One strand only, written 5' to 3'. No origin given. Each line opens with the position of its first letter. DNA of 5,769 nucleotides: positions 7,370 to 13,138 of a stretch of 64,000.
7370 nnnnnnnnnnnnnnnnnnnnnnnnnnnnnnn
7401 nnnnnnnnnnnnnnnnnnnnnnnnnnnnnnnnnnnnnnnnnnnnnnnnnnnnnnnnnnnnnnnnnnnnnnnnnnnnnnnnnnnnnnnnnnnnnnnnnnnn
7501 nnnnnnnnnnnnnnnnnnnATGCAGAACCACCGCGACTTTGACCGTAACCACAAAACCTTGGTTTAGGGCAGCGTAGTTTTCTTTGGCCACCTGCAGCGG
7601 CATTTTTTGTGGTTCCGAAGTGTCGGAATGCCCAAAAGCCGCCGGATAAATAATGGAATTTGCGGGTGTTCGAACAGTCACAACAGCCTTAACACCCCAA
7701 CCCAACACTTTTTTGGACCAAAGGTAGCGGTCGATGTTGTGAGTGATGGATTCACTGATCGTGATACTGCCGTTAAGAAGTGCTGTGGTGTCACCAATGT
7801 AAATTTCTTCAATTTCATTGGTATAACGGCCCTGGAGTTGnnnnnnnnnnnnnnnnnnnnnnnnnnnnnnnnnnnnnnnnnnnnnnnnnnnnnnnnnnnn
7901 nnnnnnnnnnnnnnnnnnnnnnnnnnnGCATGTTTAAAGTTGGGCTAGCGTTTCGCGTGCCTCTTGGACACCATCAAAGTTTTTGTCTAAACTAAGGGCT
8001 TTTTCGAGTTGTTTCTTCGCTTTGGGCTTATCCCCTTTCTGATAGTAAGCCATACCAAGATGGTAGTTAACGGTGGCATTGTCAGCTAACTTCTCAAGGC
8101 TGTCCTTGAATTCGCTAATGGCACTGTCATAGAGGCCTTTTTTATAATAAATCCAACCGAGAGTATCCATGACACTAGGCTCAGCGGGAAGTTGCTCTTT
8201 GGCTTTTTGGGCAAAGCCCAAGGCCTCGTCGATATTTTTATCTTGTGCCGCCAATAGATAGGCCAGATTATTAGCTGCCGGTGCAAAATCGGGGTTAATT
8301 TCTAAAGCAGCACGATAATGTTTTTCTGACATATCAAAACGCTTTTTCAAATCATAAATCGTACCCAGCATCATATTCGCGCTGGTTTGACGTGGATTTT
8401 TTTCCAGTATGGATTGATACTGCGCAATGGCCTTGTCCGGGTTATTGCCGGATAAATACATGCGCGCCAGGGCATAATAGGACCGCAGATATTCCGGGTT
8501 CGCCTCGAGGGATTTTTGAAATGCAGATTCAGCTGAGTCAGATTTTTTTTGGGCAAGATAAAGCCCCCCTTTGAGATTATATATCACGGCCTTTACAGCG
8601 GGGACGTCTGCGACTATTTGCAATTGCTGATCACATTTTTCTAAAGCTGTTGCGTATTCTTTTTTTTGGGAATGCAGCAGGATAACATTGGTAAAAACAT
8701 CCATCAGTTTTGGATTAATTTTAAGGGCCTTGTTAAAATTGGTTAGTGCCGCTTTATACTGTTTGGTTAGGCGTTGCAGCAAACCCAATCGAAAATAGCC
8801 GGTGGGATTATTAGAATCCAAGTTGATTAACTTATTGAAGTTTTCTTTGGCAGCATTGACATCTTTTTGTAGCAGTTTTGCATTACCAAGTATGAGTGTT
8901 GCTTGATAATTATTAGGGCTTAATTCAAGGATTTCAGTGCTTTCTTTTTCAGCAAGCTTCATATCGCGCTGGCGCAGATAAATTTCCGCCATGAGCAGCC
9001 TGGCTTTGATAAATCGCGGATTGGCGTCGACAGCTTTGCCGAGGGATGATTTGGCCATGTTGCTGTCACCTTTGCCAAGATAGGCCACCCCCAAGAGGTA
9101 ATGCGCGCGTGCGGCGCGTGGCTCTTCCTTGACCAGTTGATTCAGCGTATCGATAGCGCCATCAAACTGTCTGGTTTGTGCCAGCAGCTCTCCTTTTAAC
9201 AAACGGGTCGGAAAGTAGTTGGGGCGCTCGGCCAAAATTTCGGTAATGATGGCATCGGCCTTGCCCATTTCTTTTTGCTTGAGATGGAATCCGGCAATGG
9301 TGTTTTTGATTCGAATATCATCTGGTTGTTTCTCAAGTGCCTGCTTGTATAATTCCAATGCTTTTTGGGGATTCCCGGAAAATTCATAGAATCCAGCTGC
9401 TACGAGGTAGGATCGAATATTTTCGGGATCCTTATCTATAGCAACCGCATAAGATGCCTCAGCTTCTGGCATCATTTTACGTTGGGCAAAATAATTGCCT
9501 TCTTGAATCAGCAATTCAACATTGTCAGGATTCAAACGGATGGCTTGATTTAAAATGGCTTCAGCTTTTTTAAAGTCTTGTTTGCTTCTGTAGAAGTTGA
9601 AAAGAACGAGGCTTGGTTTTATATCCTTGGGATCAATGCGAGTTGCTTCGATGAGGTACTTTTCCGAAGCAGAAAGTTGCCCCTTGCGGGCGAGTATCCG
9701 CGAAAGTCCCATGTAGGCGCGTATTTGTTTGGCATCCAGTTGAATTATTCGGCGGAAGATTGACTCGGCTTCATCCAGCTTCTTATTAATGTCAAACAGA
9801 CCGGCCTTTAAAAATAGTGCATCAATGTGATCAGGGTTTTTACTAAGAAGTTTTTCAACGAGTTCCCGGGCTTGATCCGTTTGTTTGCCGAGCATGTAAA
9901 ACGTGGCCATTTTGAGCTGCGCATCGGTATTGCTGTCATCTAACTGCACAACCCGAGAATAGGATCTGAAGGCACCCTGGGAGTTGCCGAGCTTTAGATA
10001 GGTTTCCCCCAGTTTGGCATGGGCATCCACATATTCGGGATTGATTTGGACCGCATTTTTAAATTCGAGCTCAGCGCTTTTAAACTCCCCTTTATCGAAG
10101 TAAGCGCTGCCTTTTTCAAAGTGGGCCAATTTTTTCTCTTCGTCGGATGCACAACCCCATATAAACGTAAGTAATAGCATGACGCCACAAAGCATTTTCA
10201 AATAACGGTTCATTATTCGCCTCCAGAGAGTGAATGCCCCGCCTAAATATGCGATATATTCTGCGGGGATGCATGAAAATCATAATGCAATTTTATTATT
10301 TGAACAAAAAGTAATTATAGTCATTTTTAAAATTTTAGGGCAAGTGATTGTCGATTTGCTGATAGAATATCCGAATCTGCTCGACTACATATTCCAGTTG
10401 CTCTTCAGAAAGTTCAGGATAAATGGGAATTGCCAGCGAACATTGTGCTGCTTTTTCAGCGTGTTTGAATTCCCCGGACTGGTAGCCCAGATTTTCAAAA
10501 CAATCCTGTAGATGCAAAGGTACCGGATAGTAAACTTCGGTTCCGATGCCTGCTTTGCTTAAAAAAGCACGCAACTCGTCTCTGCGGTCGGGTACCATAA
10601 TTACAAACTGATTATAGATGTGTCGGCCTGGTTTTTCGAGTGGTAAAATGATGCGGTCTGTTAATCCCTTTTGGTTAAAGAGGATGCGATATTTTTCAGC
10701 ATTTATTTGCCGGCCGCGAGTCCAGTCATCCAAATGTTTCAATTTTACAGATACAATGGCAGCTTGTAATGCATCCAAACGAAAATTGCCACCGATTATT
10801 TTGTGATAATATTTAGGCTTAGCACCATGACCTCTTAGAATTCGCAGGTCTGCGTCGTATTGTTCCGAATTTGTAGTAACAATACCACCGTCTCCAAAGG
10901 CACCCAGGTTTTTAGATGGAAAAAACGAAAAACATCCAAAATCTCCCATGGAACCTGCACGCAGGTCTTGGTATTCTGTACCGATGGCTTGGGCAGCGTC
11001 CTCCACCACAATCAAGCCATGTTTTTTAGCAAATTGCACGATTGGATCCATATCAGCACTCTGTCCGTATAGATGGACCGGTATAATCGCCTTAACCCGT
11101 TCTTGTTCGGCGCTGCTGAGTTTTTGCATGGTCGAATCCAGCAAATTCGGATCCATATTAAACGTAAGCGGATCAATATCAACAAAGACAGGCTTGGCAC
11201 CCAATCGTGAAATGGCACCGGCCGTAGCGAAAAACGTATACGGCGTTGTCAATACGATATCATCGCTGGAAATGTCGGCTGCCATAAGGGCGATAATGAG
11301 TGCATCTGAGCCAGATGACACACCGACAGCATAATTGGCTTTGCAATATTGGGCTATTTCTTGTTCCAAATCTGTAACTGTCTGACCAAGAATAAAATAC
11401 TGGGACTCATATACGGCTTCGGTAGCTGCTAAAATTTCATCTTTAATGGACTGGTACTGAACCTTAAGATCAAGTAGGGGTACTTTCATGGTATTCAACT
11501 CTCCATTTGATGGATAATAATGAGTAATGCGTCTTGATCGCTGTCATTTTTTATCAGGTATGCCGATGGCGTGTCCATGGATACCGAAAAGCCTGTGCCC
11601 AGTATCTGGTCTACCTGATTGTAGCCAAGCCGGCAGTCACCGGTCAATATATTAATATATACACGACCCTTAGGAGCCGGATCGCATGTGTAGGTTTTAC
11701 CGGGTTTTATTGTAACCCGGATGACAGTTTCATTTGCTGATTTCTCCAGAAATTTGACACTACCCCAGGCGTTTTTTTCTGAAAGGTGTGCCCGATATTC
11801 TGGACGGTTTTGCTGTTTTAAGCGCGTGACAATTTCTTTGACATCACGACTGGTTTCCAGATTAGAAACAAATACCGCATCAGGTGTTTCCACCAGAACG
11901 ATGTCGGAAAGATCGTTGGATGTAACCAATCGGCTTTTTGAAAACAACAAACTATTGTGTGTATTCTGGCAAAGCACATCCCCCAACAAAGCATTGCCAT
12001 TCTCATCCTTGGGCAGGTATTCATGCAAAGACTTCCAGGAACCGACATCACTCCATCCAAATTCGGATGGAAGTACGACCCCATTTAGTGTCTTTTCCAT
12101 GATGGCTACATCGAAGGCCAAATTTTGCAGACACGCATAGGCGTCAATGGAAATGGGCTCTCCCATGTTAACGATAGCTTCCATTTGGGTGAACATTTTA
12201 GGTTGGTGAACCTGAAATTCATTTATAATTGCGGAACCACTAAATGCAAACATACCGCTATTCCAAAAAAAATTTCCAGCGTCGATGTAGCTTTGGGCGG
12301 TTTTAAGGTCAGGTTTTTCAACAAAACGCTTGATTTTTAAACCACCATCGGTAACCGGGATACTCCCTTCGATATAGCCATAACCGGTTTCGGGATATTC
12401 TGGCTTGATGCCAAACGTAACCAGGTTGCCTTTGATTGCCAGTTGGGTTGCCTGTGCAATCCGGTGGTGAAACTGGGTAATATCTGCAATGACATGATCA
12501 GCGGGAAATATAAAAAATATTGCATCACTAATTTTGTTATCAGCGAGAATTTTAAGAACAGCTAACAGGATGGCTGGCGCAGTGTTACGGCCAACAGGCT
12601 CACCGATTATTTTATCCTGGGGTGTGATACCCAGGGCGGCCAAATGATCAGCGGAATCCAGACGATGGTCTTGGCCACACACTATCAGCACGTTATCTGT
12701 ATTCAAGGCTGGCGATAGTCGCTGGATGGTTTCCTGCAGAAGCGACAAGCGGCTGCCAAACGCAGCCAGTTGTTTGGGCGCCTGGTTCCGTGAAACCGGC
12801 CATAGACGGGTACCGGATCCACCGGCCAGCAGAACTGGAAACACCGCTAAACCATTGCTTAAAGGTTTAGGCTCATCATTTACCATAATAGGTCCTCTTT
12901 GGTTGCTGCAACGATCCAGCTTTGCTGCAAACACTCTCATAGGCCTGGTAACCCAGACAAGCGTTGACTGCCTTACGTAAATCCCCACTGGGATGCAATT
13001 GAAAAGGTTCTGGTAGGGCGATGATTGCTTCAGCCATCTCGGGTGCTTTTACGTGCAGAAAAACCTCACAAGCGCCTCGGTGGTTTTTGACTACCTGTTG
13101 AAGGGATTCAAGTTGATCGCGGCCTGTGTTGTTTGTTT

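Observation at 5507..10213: Translationally coupled TPR lipoprotein / 2-TM RelE-fold protein / ExeA-type ATPase-OmpA module: candidate uncharacterised envelope-spanning system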

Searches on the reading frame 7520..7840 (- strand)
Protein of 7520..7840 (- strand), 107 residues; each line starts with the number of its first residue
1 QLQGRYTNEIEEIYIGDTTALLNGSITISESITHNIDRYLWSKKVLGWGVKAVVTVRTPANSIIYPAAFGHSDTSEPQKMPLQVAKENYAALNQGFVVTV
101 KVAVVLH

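Call 37: search_protein_families(library=pfam, proteins=[window:7520-7840:-], max_evalue=1)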
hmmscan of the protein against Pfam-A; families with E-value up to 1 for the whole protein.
window:7520-7840:- (107 aa): 0 families
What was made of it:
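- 7529..7843 (-): Middle protein predicted periplasmic alpha/beta domain (residues 29-133). No Pfam match (call 37).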

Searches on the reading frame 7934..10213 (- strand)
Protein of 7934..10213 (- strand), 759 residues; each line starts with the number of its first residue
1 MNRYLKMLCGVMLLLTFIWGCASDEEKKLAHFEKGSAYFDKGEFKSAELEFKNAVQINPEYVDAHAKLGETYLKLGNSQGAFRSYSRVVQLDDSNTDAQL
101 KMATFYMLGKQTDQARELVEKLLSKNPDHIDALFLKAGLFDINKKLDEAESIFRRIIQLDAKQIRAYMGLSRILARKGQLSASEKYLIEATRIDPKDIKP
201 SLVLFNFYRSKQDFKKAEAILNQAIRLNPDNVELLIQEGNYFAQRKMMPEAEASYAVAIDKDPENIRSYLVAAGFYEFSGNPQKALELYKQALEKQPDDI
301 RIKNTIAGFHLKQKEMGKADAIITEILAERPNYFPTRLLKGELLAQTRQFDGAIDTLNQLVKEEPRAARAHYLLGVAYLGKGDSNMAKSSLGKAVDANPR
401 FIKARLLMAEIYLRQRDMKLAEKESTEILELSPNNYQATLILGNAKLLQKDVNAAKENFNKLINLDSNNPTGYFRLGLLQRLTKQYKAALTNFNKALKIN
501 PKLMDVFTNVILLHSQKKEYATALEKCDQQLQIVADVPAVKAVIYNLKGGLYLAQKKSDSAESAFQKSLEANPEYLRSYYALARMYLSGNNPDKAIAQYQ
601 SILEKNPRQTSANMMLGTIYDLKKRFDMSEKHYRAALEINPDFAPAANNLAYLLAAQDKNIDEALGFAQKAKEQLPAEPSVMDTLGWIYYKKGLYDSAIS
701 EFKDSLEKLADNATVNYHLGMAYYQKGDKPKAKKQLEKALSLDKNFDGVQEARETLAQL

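Call 6: search_protein_families(library=pfam, proteins=[window:7934-10213:-], max_evalue=0.1)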
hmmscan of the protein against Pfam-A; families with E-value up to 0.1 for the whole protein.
window:7934-10213:- (759 aa): 44 families (the best 25 are shown)
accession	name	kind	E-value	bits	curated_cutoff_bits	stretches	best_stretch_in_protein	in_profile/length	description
PF14559.12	TPR_19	-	1e-70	234.4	25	11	553-612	2-61/68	Tetratricopeptide repeat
PF07719.23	TPR_2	-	1.2e-70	228.3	27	11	714-745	2-33/34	Tetratricopeptide repeat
PF13181.12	TPR_8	-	1.5e-69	224.7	25.7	8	714-745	2-33/34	Tetratricopeptide repeat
PF13432.12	TPR_16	-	1.2e-63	211.4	32.7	9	551-607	6-62/65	Tetratricopeptide repeat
PF00515.34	TPR_1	-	4.4e-60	197.7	27.8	10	472-502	3-33/34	Tetratricopeptide repeat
PF13428.12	TPR_14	-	2.1e-53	173.6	23.5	5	269-302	4-37/44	Tetratricopeptide repeat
PF13431.12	TPR_17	-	5.4e-50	164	24.4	5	564-597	1-34/34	Tetratricopeptide repeat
PF13414.12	TPR_11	-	1.7e-47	159.3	26.8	7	35-76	1-42/42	TPR repeat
PF13424.12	TPR_12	-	4.2e-43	145.9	30.1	6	509-571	8-74/77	Tetratricopeptide repeat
PF23914.1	TPR_CcmH_CycH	-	5.4e-33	114.5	42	4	42-159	30-150/158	Cytochrome c-type biogenesis protein H TPR domain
PF13174.12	TPR_6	-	1.2e-27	95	26.3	2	97-129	1-33/33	Tetratricopeptide repeat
PF13371.12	TPR_9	-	1e-25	90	35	2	204-271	1-68/73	Tetratricopeptide repeat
PF12895.13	ANAPC3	-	1.3e-22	80.3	27.2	3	86-155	13-81/82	Anaphase-promoting complex, cyclosome, subunit 3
PF25062.1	ARM_TT21_N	-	1.8e-22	80.6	40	5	95-187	98-191/222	Tetratricopeptide repeat protein 21 N-terminal ARM repeat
PF13176.12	TPR_7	-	1.5e-20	71.9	27.9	1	273-299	6-34/36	Tetratricopeptide repeat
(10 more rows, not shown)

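Call 7: search_protein_families(library=ncbifam, proteins=[window:7934-10213:-], max_evalue=0.1)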
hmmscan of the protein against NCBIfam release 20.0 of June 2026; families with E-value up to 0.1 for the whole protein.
window:7934-10213:- (759 aa): 45 families (the best 25 are shown)
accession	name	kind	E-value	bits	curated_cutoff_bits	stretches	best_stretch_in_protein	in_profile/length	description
TIGR02917.1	PEP_TPR_lipo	equivalog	7.6e-121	404.6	312.2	4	246-611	173-534/899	XrtA/PEP-CTERM system TPR-repeat protein PrsT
NF040959.1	MamA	equivalog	5.4e-70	235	200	6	23-168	32-177/204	magnetosome protein MamA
TIGR02521.1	type_IV_pilW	equivalog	6e-61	206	154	8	579-708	34-164/234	type IV pilus biogenesis/stability protein PilW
NF033758.1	gliding_GltE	equivalog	8.1e-40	137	225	5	252-525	72-346/411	adventurous gliding motility TPR repeat lipoprotein GltE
NF033762.1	social_mot_Tgl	equivalog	1.9e-36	125.7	225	5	594-736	49-193/252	social motility TPR repeat lipoprotein Tgl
NF033920.0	C39_PA2778_fam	equivalog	2.7e-36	125.3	150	5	591-671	171-250/255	PA2778 family cysteine peptidase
TIGR00990.1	3a0801s09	subfamily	1.2e-35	123.3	757.25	4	538-759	327-551/615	mitochondrial import receptor subunit TOM70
TIGR02552.1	LcrH_SycD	equivalog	2.3e-29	101.8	104.8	4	36-120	26-110/136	SycD/LcrH family type III secretion system chaperone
NF008757.0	PRK11788.1-5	equivalog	3.2e-29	102.3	363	5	66-253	111-303/388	lipopolysaccharide assembly protein LapB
NF047371.1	FlcA_CTERM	equivalog_domain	6e-29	101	300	4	650-741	444-535/646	periplasmic flagellar collar protein FlcA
NF008756.0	PRK11788.1-4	equivalog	2.4e-26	92.7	474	4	342-526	149-337/389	lipopolysaccharide assembly protein LapB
NF047507.1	TPR_BatC_Lepto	exception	5.4e-25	88.1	175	4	659-749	38-132/214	TPR repeat-containing protein BatC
TIGR03939.1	PGA_TPR_OMP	equivalog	2.1e-23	82.5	366.65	3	228-341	391-504/800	poly-beta-1,6 N-acetyl-D-glucosamine export porin PgaA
TIGR02795.1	tol_pal_ybgF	equivalog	6.5e-23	81.6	90.1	4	30-128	4-108/119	tol-pal system protein YbgF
NF008520.0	PRK11447.1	equivalog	7.2e-23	80.4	858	4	34-495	275-696/1157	cellulose synthase complex outer membrane protein BcsC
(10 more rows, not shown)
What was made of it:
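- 7934..10213 (-): PrsT-type TPR outer-membrane lipoprotein (759 aa). Signal peptide and lipobox ...FIWG-C21-ASDEEKK are encoded at 10213-10151. TIGR02917 scores 404.6 bits against a cut-off of 312.2, and many TPR Pfam models match (calls 6, 7).
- On PrsT (TIGR02917): 404.6 bits against 312.2 (call 7).
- Checked: TPR repeats, with TIGR02917 at 404.6 bits against a cut-off of 312.2 (call 7).
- The TPR protein exceeds the PilW cut-off (206 against 154) and matches Tgl and GltE (call 7).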

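Call 62: search_protein_families(library=padloc, proteins=[window:7934-10213:-], max_evalue=0.01)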
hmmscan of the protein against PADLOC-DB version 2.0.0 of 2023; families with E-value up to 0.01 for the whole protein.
window:7934-10213:- (759 aa): 4 families
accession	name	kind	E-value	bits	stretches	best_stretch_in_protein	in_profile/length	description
PDLC01101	PrimPol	-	3.8e-10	37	0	250-306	51-107/490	adaptation polymerase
PDLC04781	PDC-M71B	-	5.7e-08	29.9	1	577-744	315-494/515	-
PDLC04481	PDC-M16B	-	4e-05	20.5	1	558-664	162-269/471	-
PDLC01169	TPR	-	4.5e-05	21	0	475-532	154-209/252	TPR repeats containing protein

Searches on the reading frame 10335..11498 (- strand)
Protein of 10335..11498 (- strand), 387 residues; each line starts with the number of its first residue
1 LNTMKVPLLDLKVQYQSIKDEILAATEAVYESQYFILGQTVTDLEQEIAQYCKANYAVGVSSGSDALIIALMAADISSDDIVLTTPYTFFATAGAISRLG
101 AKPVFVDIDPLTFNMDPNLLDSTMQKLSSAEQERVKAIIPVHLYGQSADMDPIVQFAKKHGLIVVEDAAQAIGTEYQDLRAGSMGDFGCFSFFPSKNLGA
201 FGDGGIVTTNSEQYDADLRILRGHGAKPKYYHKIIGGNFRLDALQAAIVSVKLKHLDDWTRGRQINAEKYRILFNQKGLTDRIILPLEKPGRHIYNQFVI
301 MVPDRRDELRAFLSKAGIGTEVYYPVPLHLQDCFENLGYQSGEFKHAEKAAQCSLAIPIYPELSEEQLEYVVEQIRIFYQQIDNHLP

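Call 9: search_protein_families(library=ncbifam, proteins=[window:10335-11498:-], max_evalue=0.00001)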
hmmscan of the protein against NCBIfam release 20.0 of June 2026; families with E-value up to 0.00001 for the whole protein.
window:10335-11498:- (387 aa): 7 families
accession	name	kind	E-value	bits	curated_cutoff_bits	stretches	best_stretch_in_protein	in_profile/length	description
TIGR03588.1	PseC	equivalog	9.5e-78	261.7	423.5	1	16-376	7-377/380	UDP-4-amino-4,6-dideoxy-N-acetyl-beta-L-altrosamine transaminase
TIGR04181.1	NHT_00031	hypoth_equivalog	1.2e-61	208.6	420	1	37-358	28-357/359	LegC family aminotransferase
NF008687.0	PRK11706.1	equivalog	1.9e-58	198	375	1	42-379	34-374/375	dTDP-4-amino-4,6-dideoxygalactose transaminase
NF008658.2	PRK11658.1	equivalog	1e-51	175.8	631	1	16-376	10-374/379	UDP-4-amino-4-deoxy-L-arabinose aminotransferase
TIGR02379.1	ECA_wecE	subfamily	1.5e-48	165.4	434.85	1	27-377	19-373/376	dTDP-4-amino-4,6-dideoxy-D-glucose transaminase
NF011936.0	PRK15407.1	equivalog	5.8e-44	150.5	423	2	23-225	50-251/440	lipopolysaccharide biosynthesis protein RfbH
TIGR04427.1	PLP_DesI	equivalog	1.1e-43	149.8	650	1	38-378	51-382/390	dTDP-4-dehydro-6-deoxyglucose aminotransferase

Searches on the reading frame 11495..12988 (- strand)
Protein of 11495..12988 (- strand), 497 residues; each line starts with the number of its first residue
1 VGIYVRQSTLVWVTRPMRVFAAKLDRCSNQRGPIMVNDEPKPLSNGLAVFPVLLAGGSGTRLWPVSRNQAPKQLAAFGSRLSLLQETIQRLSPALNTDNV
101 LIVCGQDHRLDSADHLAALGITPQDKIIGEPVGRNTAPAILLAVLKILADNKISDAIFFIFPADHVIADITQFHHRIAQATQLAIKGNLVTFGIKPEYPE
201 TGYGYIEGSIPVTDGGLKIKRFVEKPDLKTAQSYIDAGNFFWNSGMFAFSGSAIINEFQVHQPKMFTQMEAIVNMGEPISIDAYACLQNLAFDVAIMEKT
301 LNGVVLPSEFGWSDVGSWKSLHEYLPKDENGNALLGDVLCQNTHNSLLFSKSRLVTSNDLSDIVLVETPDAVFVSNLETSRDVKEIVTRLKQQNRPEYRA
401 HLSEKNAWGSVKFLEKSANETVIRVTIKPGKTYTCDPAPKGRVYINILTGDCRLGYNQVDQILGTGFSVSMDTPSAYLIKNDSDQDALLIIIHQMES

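Call 9: search_protein_families(library=ncbifam, proteins=[window:11495-12988:-], max_evalue=0.00001)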
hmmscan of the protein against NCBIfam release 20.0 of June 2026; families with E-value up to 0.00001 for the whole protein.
window:11495-12988:- (497 aa): 2 families
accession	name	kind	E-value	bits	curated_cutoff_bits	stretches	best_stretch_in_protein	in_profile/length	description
TIGR01479.1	GMP_PMI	equivalog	4.4e-115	385.1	372.95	1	50-471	2-426/467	mannose-1-phosphate guanylyltransferase/mannose-6-phosphate isomerase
NF012004.0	PRK15460.1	equivalog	5.8e-92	308.8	859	1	49-473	6-438/478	mannose-1-phosphate guanyltransferase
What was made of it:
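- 10335..12988 (-): Context genes degT/pseC-like aminotransferase (10335-11498) and manC (11495-12988). They are co-oriented and syntenic with the triad in the window's clade. NCBIfam (call 9).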
